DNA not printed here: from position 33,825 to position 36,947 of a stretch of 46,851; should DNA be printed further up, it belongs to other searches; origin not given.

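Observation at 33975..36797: Orphan 940-aa protein: about 700 aa of unassignable sequence fused to a C-terminal PD-(D/E)xK (Mrr-like) nuclease signature, sitting in a ribosomal-protein neighbourhood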

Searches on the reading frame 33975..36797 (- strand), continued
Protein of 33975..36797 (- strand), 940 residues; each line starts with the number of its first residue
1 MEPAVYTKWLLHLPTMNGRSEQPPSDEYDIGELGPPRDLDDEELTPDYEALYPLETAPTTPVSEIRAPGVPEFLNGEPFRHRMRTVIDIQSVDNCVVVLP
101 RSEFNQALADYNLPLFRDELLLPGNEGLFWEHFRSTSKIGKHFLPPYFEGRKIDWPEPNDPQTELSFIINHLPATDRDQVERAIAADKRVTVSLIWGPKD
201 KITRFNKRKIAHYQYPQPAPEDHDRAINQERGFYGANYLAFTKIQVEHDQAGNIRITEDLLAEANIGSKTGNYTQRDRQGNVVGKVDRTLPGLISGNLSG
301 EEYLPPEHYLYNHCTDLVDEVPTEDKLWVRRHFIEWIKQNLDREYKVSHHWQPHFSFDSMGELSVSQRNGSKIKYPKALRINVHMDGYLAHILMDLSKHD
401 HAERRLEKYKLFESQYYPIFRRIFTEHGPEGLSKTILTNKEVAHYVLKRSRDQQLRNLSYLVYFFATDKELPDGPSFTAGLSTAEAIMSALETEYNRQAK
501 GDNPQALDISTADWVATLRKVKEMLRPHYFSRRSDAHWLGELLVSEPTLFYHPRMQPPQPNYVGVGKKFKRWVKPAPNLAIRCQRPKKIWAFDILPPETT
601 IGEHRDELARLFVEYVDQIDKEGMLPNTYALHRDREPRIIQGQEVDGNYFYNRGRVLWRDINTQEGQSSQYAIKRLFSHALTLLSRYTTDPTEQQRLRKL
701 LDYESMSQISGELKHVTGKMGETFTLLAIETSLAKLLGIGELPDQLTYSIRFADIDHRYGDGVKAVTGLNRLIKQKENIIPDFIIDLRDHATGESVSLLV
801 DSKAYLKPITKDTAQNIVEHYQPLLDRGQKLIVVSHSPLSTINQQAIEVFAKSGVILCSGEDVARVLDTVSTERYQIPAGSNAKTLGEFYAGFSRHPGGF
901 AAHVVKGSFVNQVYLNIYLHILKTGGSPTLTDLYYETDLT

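Call 50: fold_search(model_id=the predicted structure, library=pdb)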
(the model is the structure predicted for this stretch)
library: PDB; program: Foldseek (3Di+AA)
matches with E <= 10: 632; with E <= 0.001: 0
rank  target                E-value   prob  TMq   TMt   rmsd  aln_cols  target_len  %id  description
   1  7y8t_B                2.2e-02  0.21  0.08  0.10  25.9       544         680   12  Structure of Cas7-11-crRNA in complex with TPR-CHAT (released 2023-06-28)
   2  8em1_B                2.9e-02  0.99  0.10  0.18   6.4       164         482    9  Type IIS Restriction Endonuclease PaqCI, DNA Unbound (released 2023-03-22)
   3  8em1_A                6.5e-02  0.98  0.10  0.17   6.7       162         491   10  Type IIS Restriction Endonuclease PaqCI, DNA Unbound (released 2023-03-22)
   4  4g2r_A                6.8e-02  0.14  0.07  0.13  22.7       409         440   12  Crystal Structure of the carboxyltransferase subunit of ACC (AccD6) in complex with inhibitor haloxyfop from Mycobacte (released 2014-02-19)
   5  9jz1_A                8.4e-02  0.38  0.05  0.14  10.8       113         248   12  Crystal structure of Nir2 C-terminal domain in complex with phosphate (released 2025-10-15)
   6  8epx_D                9.8e-02  0.89  0.10  0.17  11.0       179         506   11  Type IIS Restriction Endonuclease PaqCI, DNA bound (released 2023-03-22)
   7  6put_A                1.1e-01  0.38  0.06  0.16  11.8       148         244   12  Structure of HIV cleaved synaptic complex (CSC) intasome bound with calcium (released 2020-02-12)
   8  8w34_B                1.1e-01  0.30  0.05  0.15  14.6       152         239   10  HIV-1 intasome core assembled with wild-type integrase, 1F (released 2024-04-17)
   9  9rmx_D                1.2e-01  0.38  0.06  0.15  12.2       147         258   12  CryoEM reconstruction of integrase filament at the lumen of native HIV-1 cores (box size 34.2 nm) (released 2025-12-10)
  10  9q50_A                1.3e-01  0.38  0.06  0.17  12.0       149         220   11  AK01 integrase inhibitor bound to Wild-type HIV-1 intasome (released 2026-01-14)
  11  8epx_A                1.3e-01  0.95  0.09  0.16   6.1       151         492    8  Type IIS Restriction Endonuclease PaqCI, DNA bound (released 2023-03-22)
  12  3k9j_B                1.3e-01  0.25  0.07  0.23  17.4       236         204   11  Transposase domain of Metnase (released 2010-07-14)
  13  9rmx_C                1.3e-01  0.25  0.05  0.14  14.8       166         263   11  CryoEM reconstruction of integrase filament at the lumen of native HIV-1 cores (box size 34.2 nm) (released 2025-12-10)
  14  9jzp_C                1.4e-01  0.47  0.05  0.15   9.9        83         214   14  Crystal structure of Nir2 C-terminal domain (released 2025-10-15)
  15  6puz_A                1.4e-01  0.35  0.06  0.15  11.8       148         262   12  Structure of HIV cleaved synaptic complex (CSC) intasome bound with magnesium and INSTI XZ446 (compound 4f) (released 2020-02-12)
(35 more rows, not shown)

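Call 51: list_cluster_members(proteins=[P0002, P0003, P0004, P0005, P0006, P0007, P0008, P0009, P0010])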
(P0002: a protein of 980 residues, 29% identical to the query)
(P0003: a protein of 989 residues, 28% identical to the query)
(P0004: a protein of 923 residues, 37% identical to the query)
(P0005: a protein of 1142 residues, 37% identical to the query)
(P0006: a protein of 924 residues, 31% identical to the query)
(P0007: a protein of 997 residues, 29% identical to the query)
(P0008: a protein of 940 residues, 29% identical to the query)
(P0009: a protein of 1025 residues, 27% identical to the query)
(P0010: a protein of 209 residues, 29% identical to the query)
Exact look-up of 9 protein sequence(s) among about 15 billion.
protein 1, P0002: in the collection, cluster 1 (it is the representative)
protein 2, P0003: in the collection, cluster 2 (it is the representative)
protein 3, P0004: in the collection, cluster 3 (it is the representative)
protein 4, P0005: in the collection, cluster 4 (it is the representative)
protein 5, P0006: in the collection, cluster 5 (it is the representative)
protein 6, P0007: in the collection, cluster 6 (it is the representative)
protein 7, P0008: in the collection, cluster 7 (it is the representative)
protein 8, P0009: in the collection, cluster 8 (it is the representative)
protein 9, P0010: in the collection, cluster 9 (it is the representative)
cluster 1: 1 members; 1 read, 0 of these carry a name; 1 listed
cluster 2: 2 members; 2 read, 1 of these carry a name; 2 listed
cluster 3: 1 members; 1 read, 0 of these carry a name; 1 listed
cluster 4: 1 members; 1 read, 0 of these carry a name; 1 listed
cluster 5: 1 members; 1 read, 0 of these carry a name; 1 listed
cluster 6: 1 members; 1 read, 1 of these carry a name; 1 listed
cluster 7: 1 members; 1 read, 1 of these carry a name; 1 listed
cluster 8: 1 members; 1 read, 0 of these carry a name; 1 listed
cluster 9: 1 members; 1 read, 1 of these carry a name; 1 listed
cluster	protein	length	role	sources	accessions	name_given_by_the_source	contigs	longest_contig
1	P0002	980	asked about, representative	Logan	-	-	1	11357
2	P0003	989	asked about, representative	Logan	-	-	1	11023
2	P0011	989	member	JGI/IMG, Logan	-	hypothetical protein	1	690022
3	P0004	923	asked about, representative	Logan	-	-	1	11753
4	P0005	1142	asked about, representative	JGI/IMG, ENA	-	-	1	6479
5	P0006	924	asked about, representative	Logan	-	-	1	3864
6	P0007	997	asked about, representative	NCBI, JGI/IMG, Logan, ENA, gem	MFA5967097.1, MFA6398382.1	MAG: hypothetical protein WC805_01085 [Patescibacteria group bacterium] | hypothetical protein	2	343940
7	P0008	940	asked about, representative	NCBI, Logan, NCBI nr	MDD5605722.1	MAG: hypothetical protein PHR51_00055 [Patescibacteria group bacterium] | hypothetical protein [Patescibacteria group bacterium]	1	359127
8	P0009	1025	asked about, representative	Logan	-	-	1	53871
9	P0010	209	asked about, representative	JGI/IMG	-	hypothetical protein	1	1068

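Call 52: find_encoding_contigs(protein=P0004, flank=6000, max_places=2)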
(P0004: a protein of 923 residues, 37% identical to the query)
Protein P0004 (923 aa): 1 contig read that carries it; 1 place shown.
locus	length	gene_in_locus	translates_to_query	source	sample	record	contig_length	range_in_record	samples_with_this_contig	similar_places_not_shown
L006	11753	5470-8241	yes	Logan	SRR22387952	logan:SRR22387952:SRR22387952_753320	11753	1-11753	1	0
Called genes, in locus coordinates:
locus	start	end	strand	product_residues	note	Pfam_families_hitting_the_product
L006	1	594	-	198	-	?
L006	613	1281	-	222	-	PF03167:UDG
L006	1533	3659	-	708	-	PF01138:RNase_PH, PF03725:RNase_PH_C, PF03726:PNPase, PF01138:RNase_PH, PF00575:S1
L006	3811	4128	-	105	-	PF00312:Ribosomal_S15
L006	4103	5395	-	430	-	PF01368:DHH, PF02272:DHHA1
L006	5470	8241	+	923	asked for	-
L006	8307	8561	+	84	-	PF01649:Ribosomal_S20p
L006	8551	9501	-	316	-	PF06144:DNA_pol3_delta, PF12169:DNA_pol3_gamma3 (weak), PF21694:DNA_pol3_delta_C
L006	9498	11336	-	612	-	PF12229:PG_binding_4 (faint), PF04294:VanW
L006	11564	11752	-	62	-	?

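Call 53: find_encoding_contigs(protein=P0007, flank=6000, max_places=2)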
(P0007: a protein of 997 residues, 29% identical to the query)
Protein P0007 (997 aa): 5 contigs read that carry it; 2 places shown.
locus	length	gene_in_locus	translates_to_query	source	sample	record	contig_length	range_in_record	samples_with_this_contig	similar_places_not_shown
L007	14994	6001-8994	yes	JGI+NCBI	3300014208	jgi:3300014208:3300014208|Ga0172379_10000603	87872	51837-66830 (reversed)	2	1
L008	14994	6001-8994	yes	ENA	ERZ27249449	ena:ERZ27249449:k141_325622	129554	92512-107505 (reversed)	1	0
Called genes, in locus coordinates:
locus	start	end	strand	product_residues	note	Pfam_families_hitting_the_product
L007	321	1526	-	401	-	PF00464:SHMT, PF01212:Beta_elim_lyase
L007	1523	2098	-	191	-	PF01300:Sua5_yciO_yrdC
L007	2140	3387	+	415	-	PF01555:N6_N4_Mtase (weak), PF01170:UPF0020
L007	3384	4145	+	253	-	PF03372:Exo_endo_phos, PF14529:Exo_endo_phos_2 (faint)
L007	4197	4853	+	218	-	-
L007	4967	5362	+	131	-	-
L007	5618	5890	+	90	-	PF01016:Ribosomal_L27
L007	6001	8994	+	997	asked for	-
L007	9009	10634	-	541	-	PF06418:CTP_synth_N, PF00117:GATase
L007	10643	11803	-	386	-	PF01168:Ala_racemase_N, PF00842:Ala_racemase_C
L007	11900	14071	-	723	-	PF02518:HATPase_c, PF00204:DNA_gyraseB, PF01751:Toprim, PF00986:DNA_gyraseB_C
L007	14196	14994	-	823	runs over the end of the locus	PF01588:tRNA_bind, PF03483:B3_4, PF03484:B5, PF17759:tRNA_synthFbeta, PF03147:FDX-ACB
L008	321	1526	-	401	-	PF00464:SHMT, PF01212:Beta_elim_lyase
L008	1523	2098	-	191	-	PF01300:Sua5_yciO_yrdC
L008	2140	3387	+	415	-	PF01555:N6_N4_Mtase (weak), PF01170:UPF0020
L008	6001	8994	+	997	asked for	-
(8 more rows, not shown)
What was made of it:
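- In L007 the homologue follows rpmA (call 53).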

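Call 54: find_encoding_contigs(protein=P0008, flank=6000, max_places=2)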
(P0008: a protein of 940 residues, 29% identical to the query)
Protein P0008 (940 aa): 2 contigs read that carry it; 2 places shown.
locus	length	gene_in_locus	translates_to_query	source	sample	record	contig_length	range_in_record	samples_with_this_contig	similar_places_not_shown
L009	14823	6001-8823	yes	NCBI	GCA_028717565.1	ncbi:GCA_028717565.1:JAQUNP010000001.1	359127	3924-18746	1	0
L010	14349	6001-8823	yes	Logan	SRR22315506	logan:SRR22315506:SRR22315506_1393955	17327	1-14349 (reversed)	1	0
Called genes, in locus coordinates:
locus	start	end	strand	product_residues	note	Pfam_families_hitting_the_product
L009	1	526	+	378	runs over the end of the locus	PF04545:Sigma70_r4, PF05066:HARE-HTH (faint)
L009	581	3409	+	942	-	PF26449:DUF8128, PF01935:DUF87 (weak), PF10412:TrwB_AAD_bind, PF13401:AAA_22 (faint), PF12696:TraG-D_C (weak)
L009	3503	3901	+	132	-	-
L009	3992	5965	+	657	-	PF22745:Nlig-Ia, PF01653:DNA_ligase_aden, PF03120:OB_DNA_ligase, PF03119:DNA_ligase_ZBD (weak), PF14520:HHH_5 (faint), PF12826:HHH_2, PF00533:BRCT, PF12738:PTCB-BRCT (weak)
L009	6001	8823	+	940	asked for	-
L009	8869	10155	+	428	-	PF00275:EPSP_synthase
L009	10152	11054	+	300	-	PF01565:FAD_binding_4, PF02873:MurB_C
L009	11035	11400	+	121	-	PF01219:DAGK_prokar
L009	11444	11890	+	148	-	-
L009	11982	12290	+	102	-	PF02686:GatC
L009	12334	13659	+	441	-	PF01425:Amidase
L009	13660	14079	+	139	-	-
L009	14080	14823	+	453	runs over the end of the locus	PF02934:GatB_N, PF02637:GatB_Yqey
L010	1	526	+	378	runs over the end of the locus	PF04545:Sigma70_r4, PF05066:HARE-HTH (faint)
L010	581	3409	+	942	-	PF26449:DUF8128, PF01935:DUF87 (weak), PF10412:TrwB_AAD_bind, PF13401:AAA_22 (faint), PF12696:TraG-D_C (weak)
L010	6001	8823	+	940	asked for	-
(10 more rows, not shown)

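Call 55: find_encoding_contigs(protein=P0009, flank=6000, max_places=2)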
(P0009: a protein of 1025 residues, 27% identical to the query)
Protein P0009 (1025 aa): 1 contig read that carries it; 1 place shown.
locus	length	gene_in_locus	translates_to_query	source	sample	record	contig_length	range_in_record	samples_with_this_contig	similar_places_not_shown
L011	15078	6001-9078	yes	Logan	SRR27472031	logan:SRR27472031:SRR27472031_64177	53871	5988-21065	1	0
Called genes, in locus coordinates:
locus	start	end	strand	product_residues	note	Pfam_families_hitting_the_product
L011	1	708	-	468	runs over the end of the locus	PF00224:PK, PF03328:HpcH_HpaI (faint), PF02887:PK_C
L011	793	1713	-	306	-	PF03741:TerC (weak), PF04332:DUF475, PF03741:TerC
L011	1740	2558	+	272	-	-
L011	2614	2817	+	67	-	-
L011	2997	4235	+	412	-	PF00270:DEAD, PF04851:ResIII, PF13245:AAA_19 (faint), PF00271:Helicase_C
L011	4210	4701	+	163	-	-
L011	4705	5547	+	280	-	PF03167:UDG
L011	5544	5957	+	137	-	PF24963:DUF7768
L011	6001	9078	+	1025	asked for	-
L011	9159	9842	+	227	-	-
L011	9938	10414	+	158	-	PF05055:DUF677, PF00038:Filament (weak), PF06009: (weak)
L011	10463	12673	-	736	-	-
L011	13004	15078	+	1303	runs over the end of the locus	-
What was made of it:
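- Distant homologues lie beside ligA (L009), beside UDG and a DEAD helicase (L011), and near gyrB (L007) (calls 53-55).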

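Call 64: predict_structure(alignment_id=A2)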
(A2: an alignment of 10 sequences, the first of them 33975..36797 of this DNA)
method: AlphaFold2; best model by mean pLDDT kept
length: 940 residues; sequences in the alignment: 10
mean_pLDDT: 74.5   pTM: 0.64
mean pLDDT of the five models: 74.5, 72.9, 71.7, 70.2, 67.4
residues with pLDDT >= 90: 165; 70-90: 502; 50-70: 139; < 50: 134
segments of 3 or more residues with pLDDT < 50: 1-65, 218-221, 553-586, 756-761, 927-940
pLDDT, mean of each block of 10 residues (from residue 1): 29 33 29 33 42 33 44 60 80 84 86 81 77 75 68 67 82 90 88 83 90 69 51 66 88 86 76 62 72 71 71 75 93 90 78 84 78 80 90 87 84 91 88 87 86 84 89 60 88 84 68 90 87 63 80 42 41 38 54 85 90 90 75 79 84 84 68 91 88 88 82 77 89 85 81 56 59 61 85 84 78 89 85 88 88 90 91 79 86 80 72 83 59 40
secondary structure, 60 per line:
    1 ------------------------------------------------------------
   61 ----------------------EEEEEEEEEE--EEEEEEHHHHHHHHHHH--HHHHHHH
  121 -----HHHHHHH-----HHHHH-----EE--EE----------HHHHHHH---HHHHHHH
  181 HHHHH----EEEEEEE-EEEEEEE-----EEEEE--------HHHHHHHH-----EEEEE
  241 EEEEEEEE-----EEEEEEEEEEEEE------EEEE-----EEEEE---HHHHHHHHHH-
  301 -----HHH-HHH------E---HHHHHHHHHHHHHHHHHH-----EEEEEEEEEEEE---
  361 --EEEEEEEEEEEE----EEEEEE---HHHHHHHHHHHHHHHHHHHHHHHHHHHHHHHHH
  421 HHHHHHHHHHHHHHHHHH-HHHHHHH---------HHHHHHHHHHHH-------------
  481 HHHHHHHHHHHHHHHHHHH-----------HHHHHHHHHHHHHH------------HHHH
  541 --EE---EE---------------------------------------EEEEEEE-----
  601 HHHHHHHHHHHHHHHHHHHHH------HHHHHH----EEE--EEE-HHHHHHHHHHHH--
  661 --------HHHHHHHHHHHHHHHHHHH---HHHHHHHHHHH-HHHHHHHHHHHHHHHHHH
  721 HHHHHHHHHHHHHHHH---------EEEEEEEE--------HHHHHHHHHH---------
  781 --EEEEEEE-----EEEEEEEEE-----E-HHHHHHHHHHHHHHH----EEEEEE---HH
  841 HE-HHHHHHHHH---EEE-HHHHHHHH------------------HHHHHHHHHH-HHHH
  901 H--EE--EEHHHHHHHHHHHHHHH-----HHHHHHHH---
elements in order (helices of 4 or more, strands of 3 or more residues): E83-92 E95-100 H101-111 H114-120 H126-132 H138-142 H164-170 H174-185 E190-196 E198-204 E210-214 H223-230 E236-248 E254-266 E273-276 E282-286 H290-299 H323-340 E346-357 E363-374 E379-384 H388-438 H440-446 H456-467 H481-499 H511-524 H537-540 E589-595 H601-621 H628-633 E638-640 E643-645 H647-658 H669-687 H691-701 H703-736 E746-753 H762-771 E783-789 E795-803 H811-825 E830-835 H844-852 E856-858 H860-867 H886-895 H897-901 H910-924 H930-937
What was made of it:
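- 36603..36797 (-): Residues 1-65: acidic, Pro-rich tail predicted to be disordered. pLDDT below 50 for residues 1-65 (call 64).
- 35163..36551 (-): Residues 83-545: folded N-terminal module of unknown fold. It has alpha/beta parts carrying the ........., GSNFV.FTK, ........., DRTLPGL and LYNQ motifs, then a long helical part that includes a ~50-residue helix at 388-438. The AF2 model mostly has pLDDT 70-93 here (call 64).
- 35034..35162 (-): Residues 546-588: basic linker (pI 10.8), variable in length, predicted to be disordered. pLDDT below 50 for residues 553-586 (call 64).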
